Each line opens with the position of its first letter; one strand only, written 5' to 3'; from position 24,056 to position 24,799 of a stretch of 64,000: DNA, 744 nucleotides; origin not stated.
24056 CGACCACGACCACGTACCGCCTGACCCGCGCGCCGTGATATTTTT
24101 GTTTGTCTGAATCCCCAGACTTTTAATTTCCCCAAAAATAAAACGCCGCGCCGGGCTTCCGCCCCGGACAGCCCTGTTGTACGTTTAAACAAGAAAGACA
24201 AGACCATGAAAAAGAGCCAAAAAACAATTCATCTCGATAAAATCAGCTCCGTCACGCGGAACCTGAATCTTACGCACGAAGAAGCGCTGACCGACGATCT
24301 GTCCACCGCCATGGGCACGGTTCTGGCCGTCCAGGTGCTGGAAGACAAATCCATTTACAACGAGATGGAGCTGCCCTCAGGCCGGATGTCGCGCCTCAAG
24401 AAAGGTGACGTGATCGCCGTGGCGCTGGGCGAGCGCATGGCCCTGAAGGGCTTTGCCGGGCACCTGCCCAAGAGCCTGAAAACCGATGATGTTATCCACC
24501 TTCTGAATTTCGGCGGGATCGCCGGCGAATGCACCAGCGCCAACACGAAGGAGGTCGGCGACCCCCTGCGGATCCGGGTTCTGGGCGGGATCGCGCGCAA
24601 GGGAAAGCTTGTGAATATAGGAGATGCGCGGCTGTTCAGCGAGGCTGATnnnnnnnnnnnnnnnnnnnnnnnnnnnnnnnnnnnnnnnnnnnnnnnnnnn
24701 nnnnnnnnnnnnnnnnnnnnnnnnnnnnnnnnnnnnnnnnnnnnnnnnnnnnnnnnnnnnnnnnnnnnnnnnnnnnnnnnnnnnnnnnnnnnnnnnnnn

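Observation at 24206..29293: Unknown P-loop protein heads an argC-argB-argD-argF operon that lacks argA, argJ and argE: candidate non-orthologous first-step enzyme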

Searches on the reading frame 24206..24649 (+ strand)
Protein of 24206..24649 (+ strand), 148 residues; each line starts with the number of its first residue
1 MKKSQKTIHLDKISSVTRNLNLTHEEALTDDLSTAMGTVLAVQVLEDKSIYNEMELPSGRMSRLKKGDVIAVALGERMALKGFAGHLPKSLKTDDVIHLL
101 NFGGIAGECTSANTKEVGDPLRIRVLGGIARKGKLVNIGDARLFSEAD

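Call 73: predict_structure(alignment_id=A5)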
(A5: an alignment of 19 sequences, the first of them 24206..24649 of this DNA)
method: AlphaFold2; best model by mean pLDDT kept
length: 148 residues; sequences in the alignment: 19
mean_pLDDT: 91.6   pTM: 0.86
mean pLDDT of the five models: 91.6, 91.5, 86.2, 86.2, 85.0
residues with pLDDT >= 90: 114; 70-90: 23; 50-70: 9; < 50: 2
segments of 3 or more residues with pLDDT < 50: none
pLDDT, mean of each block of 10 residues (from residue 1): 76 96 96 97 94 94 98 92 92 97 96 86 97 92 67
secondary structure, 60 per line:
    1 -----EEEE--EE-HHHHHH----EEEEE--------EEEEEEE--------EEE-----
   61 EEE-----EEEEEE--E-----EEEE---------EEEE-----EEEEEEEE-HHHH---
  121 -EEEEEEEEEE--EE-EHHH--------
elements in order: E6-9 H15-20 E25-29 E38-44 E53-55 E61-63 E69-74 E83-86 E96-99 E105-112 H114-117 E122-131

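Call 75: fold_search(model_id=the predicted structure, library=pdb)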
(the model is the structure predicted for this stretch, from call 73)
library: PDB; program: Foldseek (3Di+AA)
matches with E <= 10: 222; with E <= 0.001: 0
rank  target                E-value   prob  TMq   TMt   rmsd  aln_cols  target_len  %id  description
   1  8x0u_I                6.0e-01  0.12  0.24  0.20  10.6       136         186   11  Crystal structure of cupin-like fold protein StrC from Stachybotrys sp.g12 (released 2024-09-11)
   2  3nyy                  6.3e-01  0.02  0.14  0.09  16.4       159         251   12  Crystal structure of a putative glycyl-glycine endopeptidase lytM (RUMGNA_02482) from Ruminococcus gnavus ATCC 29149 at  (released 2010-09-15)
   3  6xtx_A                7.4e-01  0.16  0.20  0.16  10.3        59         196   22  CryoEM structure of human CMG bound to ATPgammaS and DNA (released 2020-05-27)
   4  6ixy_B                1.0e+00  0.02  0.14  0.07  15.6       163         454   12  X-ray structure of major pilin from C. perfringens SM101 (released 2019-08-14)
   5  8x0u_B                1.1e+00  0.15  0.24  0.20   7.2       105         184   11  Crystal structure of cupin-like fold protein StrC from Stachybotrys sp.g12 (released 2024-09-11)
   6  8ouw_A                1.3e+00  0.25  0.20  0.16   4.7        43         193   23  Cryo-EM structure of CMG helicase bound to TIM-1/TIPN-1 and homodimeric DNSN-1 on fork DNA (Caenorhabditis elegans) (released 2023-08-16)
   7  8q6o_G                1.3e+00  0.13  0.21  0.16  11.2        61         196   26  X. laevis CMG dimer bound to dimeric DONSON - without ATPase (released 2023-10-18)
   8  8x0u_A                1.4e+00  0.10  0.23  0.19   8.0       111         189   13  Crystal structure of cupin-like fold protein StrC from Stachybotrys sp.g12 (released 2024-09-11)
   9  3j3v_K                1.6e+00  0.08  0.18  0.21  11.3       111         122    9  Atomic model of the immature 50S subunit from Bacillus subtilis (state I-a) (released 2013-06-12)
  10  1v43                  1.6e+00  0.04  0.15  0.08  12.4       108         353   17  Crystal Structure of ATPase subunit of ABC Sugar Transporter (released 2004-11-16)
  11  5kd8                  1.6e+00  0.02  0.15  0.05  16.7       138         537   13  BT_4244 metallopeptidase in complex with Tn antigen. (released 2017-01-11)
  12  3bcw_A                1.8e+00  0.08  0.20  0.24  12.4        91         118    9  Crystal structure of a duf861 family protein with a rmlc-like cupin fold (bb1179) from bordetella bronchiseptica rb50  (released 2007-11-27)
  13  8hku_AL2P             1.8e+00  0.02  0.14  0.11  15.5       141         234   11  Cryo-EM Structures and Translocation Mechanism of Crenarchaeota Ribosome (released 2023-08-16)
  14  9kmg_b                1.9e+00  0.01  0.13  0.13  15.7       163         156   10  Cryo-EM Structure of Bacteriophage FCWL1 Capsid (released 2025-01-22)
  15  2wr8                  2.0e+00  0.02  0.14  0.10  15.2       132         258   16  Structure of Pyrococcus horikoshii SAM hydroxide adenosyltransferase in complex with SAH (released 2009-09-22)
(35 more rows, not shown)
